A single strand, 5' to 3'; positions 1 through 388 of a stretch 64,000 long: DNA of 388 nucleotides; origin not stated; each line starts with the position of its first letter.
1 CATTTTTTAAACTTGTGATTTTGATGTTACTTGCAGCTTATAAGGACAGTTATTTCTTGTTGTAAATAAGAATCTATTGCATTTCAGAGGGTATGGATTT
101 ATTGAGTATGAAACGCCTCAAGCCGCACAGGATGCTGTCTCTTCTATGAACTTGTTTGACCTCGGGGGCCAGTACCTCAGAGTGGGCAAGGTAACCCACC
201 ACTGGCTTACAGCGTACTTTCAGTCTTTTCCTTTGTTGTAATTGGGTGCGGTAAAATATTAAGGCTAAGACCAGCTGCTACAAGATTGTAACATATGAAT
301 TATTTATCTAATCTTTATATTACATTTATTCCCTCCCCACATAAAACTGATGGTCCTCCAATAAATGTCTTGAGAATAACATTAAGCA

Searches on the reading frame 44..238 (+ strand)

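Call 45: search_protein_families(library=pfam, proteins=[window:44-238:+], max_evalue=0.01)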
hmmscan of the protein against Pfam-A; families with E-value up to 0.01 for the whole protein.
seq(65 aa): 1 family
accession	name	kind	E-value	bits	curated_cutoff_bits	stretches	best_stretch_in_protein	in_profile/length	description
PF00076.28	RRM_1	-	8.6e-07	29.2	20.7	1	6-45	30-69/70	RNA recognition motif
